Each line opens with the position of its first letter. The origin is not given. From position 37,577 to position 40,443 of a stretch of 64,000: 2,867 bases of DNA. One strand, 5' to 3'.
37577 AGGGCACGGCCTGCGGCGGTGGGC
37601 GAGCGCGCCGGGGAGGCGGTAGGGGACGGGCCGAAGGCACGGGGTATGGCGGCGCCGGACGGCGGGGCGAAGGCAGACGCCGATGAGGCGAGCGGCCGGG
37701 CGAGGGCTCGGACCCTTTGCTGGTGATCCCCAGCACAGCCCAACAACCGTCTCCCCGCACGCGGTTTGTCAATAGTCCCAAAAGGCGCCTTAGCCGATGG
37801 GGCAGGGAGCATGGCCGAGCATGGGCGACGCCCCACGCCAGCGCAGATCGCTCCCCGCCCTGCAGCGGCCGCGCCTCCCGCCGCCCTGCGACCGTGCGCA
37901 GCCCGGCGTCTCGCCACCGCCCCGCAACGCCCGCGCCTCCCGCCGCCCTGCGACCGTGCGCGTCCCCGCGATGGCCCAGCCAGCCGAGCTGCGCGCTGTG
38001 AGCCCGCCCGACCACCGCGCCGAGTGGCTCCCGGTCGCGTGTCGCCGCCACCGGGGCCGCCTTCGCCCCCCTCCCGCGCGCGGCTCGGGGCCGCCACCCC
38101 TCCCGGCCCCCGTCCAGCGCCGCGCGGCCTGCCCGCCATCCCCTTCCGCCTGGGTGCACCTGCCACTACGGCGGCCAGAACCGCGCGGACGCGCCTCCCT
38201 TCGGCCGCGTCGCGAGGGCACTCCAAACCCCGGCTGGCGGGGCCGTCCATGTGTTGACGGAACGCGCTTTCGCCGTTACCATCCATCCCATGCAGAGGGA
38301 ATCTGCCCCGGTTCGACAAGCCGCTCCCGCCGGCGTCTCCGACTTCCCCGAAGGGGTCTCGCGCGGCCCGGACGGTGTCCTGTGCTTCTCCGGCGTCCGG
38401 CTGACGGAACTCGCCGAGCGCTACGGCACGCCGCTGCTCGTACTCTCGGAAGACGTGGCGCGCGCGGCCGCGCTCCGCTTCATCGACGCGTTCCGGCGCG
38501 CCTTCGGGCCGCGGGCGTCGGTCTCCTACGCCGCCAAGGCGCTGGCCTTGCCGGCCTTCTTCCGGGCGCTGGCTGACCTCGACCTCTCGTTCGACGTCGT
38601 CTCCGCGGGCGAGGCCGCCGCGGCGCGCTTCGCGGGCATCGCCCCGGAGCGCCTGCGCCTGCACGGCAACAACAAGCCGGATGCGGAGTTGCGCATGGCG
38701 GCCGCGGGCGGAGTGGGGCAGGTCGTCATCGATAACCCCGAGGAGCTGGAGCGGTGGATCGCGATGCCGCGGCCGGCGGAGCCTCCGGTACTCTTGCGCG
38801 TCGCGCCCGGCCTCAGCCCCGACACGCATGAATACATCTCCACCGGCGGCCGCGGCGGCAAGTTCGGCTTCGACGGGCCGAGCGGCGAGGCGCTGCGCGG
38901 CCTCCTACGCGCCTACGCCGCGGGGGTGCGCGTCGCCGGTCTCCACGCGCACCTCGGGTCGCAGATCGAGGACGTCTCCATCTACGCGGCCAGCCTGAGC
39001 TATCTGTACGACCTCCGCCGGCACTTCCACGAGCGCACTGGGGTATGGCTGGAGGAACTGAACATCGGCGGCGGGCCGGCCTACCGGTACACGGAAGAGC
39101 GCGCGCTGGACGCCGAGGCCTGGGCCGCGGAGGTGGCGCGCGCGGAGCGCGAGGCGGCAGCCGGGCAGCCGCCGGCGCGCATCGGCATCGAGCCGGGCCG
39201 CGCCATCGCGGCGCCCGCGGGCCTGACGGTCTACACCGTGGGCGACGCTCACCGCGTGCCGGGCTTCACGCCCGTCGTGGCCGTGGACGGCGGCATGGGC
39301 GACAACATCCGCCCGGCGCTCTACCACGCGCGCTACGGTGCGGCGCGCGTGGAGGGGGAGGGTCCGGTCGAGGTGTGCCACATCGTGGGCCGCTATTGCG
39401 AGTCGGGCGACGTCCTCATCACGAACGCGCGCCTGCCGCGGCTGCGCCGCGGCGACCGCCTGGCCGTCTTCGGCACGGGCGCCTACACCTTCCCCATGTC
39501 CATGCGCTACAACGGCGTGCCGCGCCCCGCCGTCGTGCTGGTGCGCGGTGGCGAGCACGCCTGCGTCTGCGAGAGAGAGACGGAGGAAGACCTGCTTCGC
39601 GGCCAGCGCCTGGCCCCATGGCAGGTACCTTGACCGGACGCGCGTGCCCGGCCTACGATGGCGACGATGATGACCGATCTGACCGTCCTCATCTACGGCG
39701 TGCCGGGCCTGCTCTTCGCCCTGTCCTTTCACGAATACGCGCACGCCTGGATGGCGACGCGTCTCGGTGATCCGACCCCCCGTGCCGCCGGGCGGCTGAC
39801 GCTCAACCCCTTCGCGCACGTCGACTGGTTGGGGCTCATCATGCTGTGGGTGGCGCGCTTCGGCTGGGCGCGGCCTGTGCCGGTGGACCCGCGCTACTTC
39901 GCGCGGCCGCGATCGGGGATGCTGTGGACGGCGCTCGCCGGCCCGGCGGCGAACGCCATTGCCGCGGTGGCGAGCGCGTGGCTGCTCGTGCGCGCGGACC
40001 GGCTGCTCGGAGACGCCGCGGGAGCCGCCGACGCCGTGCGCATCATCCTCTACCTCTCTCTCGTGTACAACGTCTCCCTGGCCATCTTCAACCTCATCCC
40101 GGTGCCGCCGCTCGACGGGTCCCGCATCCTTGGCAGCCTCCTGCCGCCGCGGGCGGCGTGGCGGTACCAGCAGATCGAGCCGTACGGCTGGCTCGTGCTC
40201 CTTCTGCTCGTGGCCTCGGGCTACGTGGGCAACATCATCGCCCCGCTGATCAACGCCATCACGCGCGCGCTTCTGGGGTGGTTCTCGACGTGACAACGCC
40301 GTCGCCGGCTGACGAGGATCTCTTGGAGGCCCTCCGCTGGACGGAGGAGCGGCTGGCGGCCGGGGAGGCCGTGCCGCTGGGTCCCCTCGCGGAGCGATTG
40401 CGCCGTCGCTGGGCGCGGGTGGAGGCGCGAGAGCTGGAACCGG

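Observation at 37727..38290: ~530-bp non-coding gap between spoVAF and lysA with a 62-bp-period tandem repeat and a possible leaderless lysA promoter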

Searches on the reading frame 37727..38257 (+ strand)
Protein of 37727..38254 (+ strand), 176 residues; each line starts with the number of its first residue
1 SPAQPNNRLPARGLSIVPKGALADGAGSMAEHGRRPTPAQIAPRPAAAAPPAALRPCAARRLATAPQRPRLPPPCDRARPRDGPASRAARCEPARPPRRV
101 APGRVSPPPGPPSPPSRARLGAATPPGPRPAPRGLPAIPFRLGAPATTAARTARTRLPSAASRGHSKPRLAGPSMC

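Call 7: search_protein_families(library=pfam, proteins=[window:37766-38257:+], max_evalue=0.01)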
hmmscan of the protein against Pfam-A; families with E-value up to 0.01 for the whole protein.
window:37766-38257:+ (163 aa): 0 families

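Call 63: search_protein_representatives(protein=window:37727-38254:+)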
Query: 176 residues. Proteins with E-value up to 0.001 (for the whole library): 0; up to 1e-10: 0; up to 1e-30: 0. The best 0 are listed.
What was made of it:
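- On Protein-coding gene: The exhaustive homologue search (call 63) covered the spoVAF-frame read-through only; the other frames were checked with Pfam and by exact look-up only.
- No homologue for the read-through frame (call 63).
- Tried and rejected: Read-through extension of spoVAF as a protein: 0 hits in 1.84 billion representatives (call 63).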

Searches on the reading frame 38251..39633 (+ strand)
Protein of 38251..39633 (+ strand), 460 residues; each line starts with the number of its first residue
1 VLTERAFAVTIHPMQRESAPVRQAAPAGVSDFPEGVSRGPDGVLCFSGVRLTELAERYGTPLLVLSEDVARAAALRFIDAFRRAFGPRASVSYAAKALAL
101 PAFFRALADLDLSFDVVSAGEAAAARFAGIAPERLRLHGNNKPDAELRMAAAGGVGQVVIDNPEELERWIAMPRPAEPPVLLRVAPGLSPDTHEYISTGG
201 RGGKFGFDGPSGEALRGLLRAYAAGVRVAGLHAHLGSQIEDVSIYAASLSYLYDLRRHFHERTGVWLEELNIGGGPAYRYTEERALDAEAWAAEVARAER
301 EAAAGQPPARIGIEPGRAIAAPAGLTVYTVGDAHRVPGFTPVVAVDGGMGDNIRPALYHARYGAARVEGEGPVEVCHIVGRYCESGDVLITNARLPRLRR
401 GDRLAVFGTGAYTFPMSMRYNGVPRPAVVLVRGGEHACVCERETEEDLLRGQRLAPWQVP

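Call 7: search_protein_families(library=pfam, proteins=[window:38251-39633:+], max_evalue=0.01)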
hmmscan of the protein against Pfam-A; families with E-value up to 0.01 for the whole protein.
window:38251-39633:+ (460 aa): 3 families
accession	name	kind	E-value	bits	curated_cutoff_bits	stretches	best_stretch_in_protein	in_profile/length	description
PF02784.22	Orn_Arg_deC_N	-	3.1e-44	151.6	23.4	1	79-321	9-247/247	Pyridoxal-dependent decarboxylase, pyridoxal binding domain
PF00278.28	Orn_DAP_Arg_deC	-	1.1e-14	54.9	23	1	254-410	5-95/95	Pyridoxal-dependent decarboxylase, C-terminal sheet domain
PF01168.26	Ala_racemase_N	-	0.0024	18.1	24.1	1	86-260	18-182/220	Alanine racemase, N-terminal domain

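Call 10: find_encoding_contigs(protein=window:38251-39633:+, flank=10000, max_places=6)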
Protein window:38251-39633:+ (460 aa): no gene with exactly this product is on record in the collection.

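Call 11: find_encoding_contigs(protein=window:38290-39633:+, flank=10000, max_places=6)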
Protein window:38290-39633:+ (447 aa): no gene with exactly this product is on record in the collection.

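Call 13: find_related_loci(query=window:38290-39633:+, collection=genome_contigs, flank=6000)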
Query window:38290-39633:+ (447 aa) in genome_contigs; peptide patterns used: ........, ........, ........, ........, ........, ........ (x = any residue, [..] = any of these).
600 stretches matched a pattern (row limit reached: there are more); 529 encode a relative of the query (tblastn E <= 1e-3); the best 80 are kept; 80 distinct loci.
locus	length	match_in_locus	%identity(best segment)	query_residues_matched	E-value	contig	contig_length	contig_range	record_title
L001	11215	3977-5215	40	28-437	1e-93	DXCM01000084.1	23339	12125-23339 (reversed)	MAG TPA_asm: Candidatus Companilactobacillus pullicola isolate 3204 CHK32__C267511_L23339_SAMEA104467200, whole genome s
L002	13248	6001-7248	43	29-437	2e-92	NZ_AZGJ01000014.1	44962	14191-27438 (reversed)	Secundilactobacillus malefermentans DSM 5705 = KCTC 3548 strain DSM 5705 Scaffold14, whole genome shotgun sequence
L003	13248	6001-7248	43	29-437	2e-92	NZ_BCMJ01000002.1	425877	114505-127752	Secundilactobacillus silagincola strain IWT5, whole genome shotgun sequence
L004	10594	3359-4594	40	28-436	1e-92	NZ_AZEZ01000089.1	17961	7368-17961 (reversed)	Companilactobacillus mindensis DSM 14500 NODE_356, whole genome shotgun sequence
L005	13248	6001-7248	43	29-437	4e-92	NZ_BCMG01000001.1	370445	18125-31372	Secundilactobacillus silagei JCM 19001 strain IWT126, whole genome shotgun sequence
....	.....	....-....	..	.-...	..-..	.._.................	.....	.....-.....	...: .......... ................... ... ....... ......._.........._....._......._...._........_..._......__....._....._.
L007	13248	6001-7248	43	29-437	6e-92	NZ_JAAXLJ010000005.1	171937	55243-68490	Secundilactobacillus angelensis strain HBUAS51383 Scaffold5, whole genome shotgun sequence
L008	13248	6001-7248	43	29-437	5e-91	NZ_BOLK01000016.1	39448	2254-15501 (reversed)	Secundilactobacillus yichangensis strain F79-211-2 contig16, whole genome shotgun sequence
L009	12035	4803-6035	40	28-435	8e-91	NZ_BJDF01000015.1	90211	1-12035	Companilactobacillus huachuanensis strain 395-6.2 scaffold15, whole genome shotgun sequence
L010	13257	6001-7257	42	29-440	1e-90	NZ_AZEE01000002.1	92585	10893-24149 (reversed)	Secundilactobacillus odoratitofui DSM 19909 = JCM 15043 strain DSM 19909 NODE_2, whole genome shotgun sequence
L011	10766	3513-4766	41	28-437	2e-90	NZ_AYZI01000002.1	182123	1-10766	Fructilactobacillus florum DSM 22689 = JCM 16035 strain DSM 22689 Scaffold2, whole genome shotgun sequence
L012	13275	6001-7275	40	16-436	4e-90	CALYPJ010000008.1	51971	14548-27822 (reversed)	MAG: uncultured Lactobacillaceae bacterium isolate SRR11267059_bin.8_metawrap_v1.3.0_MAG genome assembly, contig: ERZ951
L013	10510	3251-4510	38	28-440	9e-90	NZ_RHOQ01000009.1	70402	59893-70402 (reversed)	Companilactobacillus baiquanensis strain 184-8 contig9, whole genome shotgun sequence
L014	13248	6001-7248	45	29-437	8e-90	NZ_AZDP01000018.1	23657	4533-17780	Levilactobacillus koreensis JCM 16448 NODE_29, whole genome shotgun sequence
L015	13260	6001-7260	41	23-435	3e-89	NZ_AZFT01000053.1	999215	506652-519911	Ligilactobacillus apodemi DSM 16634 = JCM 16172 strain DSM 16634 NODE_187, whole genome shotgun sequence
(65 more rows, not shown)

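Call 14: find_homologous_proteins(query=window:38290-39633:+, max_evalue=1e-60)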
Query window:38290-39633:+ (447 aa): 5899 proteins with E <= 1e-60 among 8000 candidates; the best 120 are listed.
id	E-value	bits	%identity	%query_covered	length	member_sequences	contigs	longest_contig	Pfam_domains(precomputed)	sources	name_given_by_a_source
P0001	8.8e-294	992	100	100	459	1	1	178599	PF02784.23,PF00278.29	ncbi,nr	ncbi:MAG: diaminopimelate decarboxylase [Firmicutes bacterium]|nr:diaminopimelate decarboxylase [Bac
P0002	1.9e-240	817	88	93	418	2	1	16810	PF02784.23,PF00278.29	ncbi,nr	ncbi:MAG: diaminopimelate decarboxylase [Clostridia bacterium]|nr:diaminopimelate decarboxylase [Clo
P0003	2.7e-177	609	67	94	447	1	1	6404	PF02784.23,PF00278.29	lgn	-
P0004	3.9e-173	595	65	98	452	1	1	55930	PF02784.23,PF00278.29,PF01168.27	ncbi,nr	ncbi:MAG: diaminopimelate decarboxylase [Clostridia bacterium]|nr:diaminopimelate decarboxylase [Clo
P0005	4.2e-158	545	60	97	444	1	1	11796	PF02784.23,PF00278.29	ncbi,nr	ncbi:MAG: diaminopimelate decarboxylase [Bacillota bacterium]|nr:diaminopimelate decarboxylase [Baci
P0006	4.2e-120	420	60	77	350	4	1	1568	PF02784.23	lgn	-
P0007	9.5e-101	356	48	95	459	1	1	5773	PF02784.23,PF00278.29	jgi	jgi:diaminopimelate decarboxylase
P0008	2.2e-98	348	47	95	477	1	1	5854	PF02784.23,PF00278.29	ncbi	-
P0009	3.2e-98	348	46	95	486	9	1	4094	PF02784.23,PF00278.29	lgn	-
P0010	8.6e-98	346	46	95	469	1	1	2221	PF02784.23,PF00278.29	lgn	-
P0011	2.4e-97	345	48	94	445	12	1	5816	PF02784.23,PF00278.29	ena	-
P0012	6.5e-97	344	46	94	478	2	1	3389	PF02784.23,PF00278.29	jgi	-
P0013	2.1e-96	342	46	95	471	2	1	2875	PF02784.23,PF00278.29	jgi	jgi:diaminopimelate decarboxylase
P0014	4.9e-96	341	46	98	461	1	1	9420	PF02784.23,PF00278.29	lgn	-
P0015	6.0e-96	340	46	96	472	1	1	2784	PF02784.23,PF00278.29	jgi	jgi:diaminopimelate decarboxylase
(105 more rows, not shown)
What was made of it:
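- The source is a MAG (call 14).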

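Call 15: find_encoding_contigs(protein=P0001, flank=6000, max_places=3)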
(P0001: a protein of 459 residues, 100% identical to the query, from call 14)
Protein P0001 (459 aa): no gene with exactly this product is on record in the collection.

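Call 16: find_encoding_contigs(protein=P0002, flank=6000, max_places=3)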
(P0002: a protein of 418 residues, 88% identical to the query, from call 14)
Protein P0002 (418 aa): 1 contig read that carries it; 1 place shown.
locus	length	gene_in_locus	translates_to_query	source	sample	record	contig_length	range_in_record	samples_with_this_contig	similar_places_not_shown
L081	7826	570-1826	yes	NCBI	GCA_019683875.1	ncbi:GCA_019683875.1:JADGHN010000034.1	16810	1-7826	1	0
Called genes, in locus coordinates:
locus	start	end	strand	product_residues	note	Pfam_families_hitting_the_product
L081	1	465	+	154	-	PF03323:GerA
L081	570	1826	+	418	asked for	PF02784:Orn_Arg_deC_N, PF00278:Orn_DAP_Arg_deC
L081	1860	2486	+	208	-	PF02163:Peptidase_M50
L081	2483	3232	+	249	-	PF02616:SMC_ScpA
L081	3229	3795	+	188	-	PF04079:SMC_ScpB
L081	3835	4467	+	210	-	PF11167:DUF2953 (faint)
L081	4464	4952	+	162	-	PF09579:Spore_YtfJ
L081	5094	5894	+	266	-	PF02735:Ku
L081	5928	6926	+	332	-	PF01068:DNA_ligase_A_M, PF04679:DNA_ligase_A_C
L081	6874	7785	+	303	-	PF21686:LigD_Prim-Pol, PF01896:DNA_primase_S (weak)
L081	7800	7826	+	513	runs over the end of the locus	PF00176:SNF2-rel_dom, PF00270:DEAD (faint), PF04851:ResIII, PF00271:Helicase_C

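Call 17: find_encoding_contigs(protein=P0004, flank=6000, max_places=3)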
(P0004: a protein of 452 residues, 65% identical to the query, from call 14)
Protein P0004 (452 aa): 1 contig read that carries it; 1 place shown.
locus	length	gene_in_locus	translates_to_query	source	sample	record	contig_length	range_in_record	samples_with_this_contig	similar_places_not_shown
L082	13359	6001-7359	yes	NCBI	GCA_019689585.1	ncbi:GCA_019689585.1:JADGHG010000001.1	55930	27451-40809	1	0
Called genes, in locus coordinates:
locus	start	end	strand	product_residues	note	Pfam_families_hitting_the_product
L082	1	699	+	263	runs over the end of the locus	PF01790:LGT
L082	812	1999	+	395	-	PF00768:Peptidase_S11, PF13354:Beta-lactamase2, PF07943:PBP5_C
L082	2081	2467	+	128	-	PF01740:STAS, PF13466:STAS_2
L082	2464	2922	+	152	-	PF13581:HATPase_c_2, PF02518:HATPase_c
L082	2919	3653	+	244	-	PF04542:Sigma70_r2, PF04539:Sigma70_r3, PF07638:Sigma70_ECF (faint), PF08281:Sigma70_r4_2, PF04545:Sigma70_r4, PF01381:HTH_3 (weak), PF13384:HTH_23 (weak), PF13560:HTH_31 (weak)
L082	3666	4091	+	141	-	PF07311:Dodecin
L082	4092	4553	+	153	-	PF03862:SpoVAC_SpoVAEB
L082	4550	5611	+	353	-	PF07451:SpoVAD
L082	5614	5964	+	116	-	PF03862:SpoVAC_SpoVAEB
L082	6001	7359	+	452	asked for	PF00278:Orn_DAP_Arg_deC, PF01168:Ala_racemase_N (faint), PF02784:Orn_Arg_deC_N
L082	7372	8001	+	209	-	PF02163:Peptidase_M50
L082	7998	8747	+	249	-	PF02616:SMC_ScpA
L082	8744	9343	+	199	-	PF04079:SMC_ScpB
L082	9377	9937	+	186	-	-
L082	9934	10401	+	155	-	PF09579:Spore_YtfJ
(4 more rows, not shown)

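Call 25: find_encoding_contigs(protein=P0003, flank=6000, max_places=3)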
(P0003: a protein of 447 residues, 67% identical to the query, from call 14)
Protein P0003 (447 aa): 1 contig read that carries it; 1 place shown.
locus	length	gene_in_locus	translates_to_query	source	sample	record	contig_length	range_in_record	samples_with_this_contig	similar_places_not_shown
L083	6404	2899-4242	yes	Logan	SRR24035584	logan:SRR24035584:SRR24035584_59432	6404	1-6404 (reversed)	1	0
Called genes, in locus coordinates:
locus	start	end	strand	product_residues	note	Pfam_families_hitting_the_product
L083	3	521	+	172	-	?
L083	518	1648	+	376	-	PF07451:SpoVAD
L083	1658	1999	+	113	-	PF03862:SpoVAC_SpoVAEB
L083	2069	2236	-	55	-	PF10035:DUF2179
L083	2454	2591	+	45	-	-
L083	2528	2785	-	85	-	PF02588:YitT_membrane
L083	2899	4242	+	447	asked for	PF00278:Orn_DAP_Arg_deC, PF02784:Orn_Arg_deC_N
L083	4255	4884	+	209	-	PF02163:Peptidase_M50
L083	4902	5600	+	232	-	PF02616:SMC_ScpA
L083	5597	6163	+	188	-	PF04079:SMC_ScpB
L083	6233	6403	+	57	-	?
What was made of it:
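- L083 carries a decayed minus-strand gene at the same position (call 25).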

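Call 26: find_encoding_contigs(protein=P0005, flank=6000, max_places=3)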
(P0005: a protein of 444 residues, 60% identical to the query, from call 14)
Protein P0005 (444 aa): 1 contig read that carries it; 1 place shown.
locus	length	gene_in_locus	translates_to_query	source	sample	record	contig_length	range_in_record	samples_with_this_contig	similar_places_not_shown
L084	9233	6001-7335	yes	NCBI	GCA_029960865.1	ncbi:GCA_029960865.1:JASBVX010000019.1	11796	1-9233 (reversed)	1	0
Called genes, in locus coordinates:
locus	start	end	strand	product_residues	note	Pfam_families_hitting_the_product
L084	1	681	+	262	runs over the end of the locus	PF01790:LGT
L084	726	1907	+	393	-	PF00768:Peptidase_S11, PF13354:Beta-lactamase2, PF07943:PBP5_C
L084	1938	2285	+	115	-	PF01740:STAS, PF13466:STAS_2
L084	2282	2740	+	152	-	PF13581:HATPase_c_2, PF02518:HATPase_c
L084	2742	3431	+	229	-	PF04542:Sigma70_r2, PF04539:Sigma70_r3, PF12840:HTH_20 (faint), PF04545:Sigma70_r4, PF08281:Sigma70_r4_2, PF01381:HTH_3 (weak)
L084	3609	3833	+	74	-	PF07311:Dodecin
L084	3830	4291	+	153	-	PF03862:SpoVAC_SpoVAEB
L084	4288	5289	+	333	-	PF07451:SpoVAD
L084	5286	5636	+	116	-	PF03862:SpoVAC_SpoVAEB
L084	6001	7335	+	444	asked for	PF00278:Orn_DAP_Arg_deC, PF02784:Orn_Arg_deC_N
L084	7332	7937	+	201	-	PF02163:Peptidase_M50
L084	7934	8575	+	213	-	PF02616:SMC_ScpA (weak)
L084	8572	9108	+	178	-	PF04079:SMC_ScpB, PF09339:HTH_IclR (faint)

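Call 62: search_protein_families(library=ncbifam, proteins=[window:38290-39633:+], max_evalue=0.001)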
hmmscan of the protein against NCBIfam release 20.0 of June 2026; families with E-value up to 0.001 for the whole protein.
window:38290-39633:+ (447 aa): 8 families
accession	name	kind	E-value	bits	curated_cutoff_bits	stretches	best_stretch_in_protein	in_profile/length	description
TIGR01048.1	lysA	equivalog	5.7e-104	347.9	297.9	1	28-438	6-415/417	diaminopimelate decarboxylase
NF006515.0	PRK08961.1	equivalog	6.7e-48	163.3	802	1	78-413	529-854/861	bifunctional aspartate kinase/diaminopimelate decarboxylase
TIGR03099.1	dCO2ase_PEP1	hypoth_equivalog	1.8e-33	116.2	478.45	1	28-404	5-383/398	pyridoxal-dependent decarboxylase, exosortase A system-associated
NF052544.1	OrLyDeCDokD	equivalog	3.2e-27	95.3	700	1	28-436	23-456/461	ornithine/lysine decarboxylase DokD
TIGR01273.1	speA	equivalog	5e-10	38.5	624.1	1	145-321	167-352/624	arginine decarboxylase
NF041039.1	FslC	exception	9.1e-08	31.3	500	0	212-264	190-242/418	rhizoferrin biosystnesis N-citrylornithine decarboxylase FslC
NF003763.0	PRK05354.1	equivalog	9.3e-08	31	369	1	145-323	175-362/636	biosynthetic arginine decarboxylase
TIGR01047.1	nspC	equivalog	0.0001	20.9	409.05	1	216-419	160-360/380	carboxynorspermidine decarboxylase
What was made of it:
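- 38290..39633 (+): lysA (diaminopimelate decarboxylase), proposed leaderless start at ATG 38290. TIGR01048 equivalog, 347.9 bits against a cut-off of 297.9 (call 62).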

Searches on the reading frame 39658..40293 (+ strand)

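Call 7: search_protein_families(library=pfam, proteins=[window:39658-40293:+], max_evalue=0.01)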
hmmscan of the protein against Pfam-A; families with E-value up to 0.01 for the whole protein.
window:39658-40293:+ (211 aa): 1 family
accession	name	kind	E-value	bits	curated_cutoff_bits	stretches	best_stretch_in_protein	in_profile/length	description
PF02163.28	Peptidase_M50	-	6.1e-14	52.3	27.2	2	127-164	159-196/221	Peptidase family M50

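Call 62: search_protein_families(library=ncbifam, proteins=[window:39667-40293:+], max_evalue=0.001)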
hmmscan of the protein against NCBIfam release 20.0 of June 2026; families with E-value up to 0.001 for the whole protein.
window:39667-40293:+ (208 aa): 1 family
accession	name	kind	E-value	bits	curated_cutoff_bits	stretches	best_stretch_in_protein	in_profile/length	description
TIGR00054.1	TIGR00054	equivalog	0.00025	20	147.55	0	121-158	343-379/421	RIP metalloprotease RseP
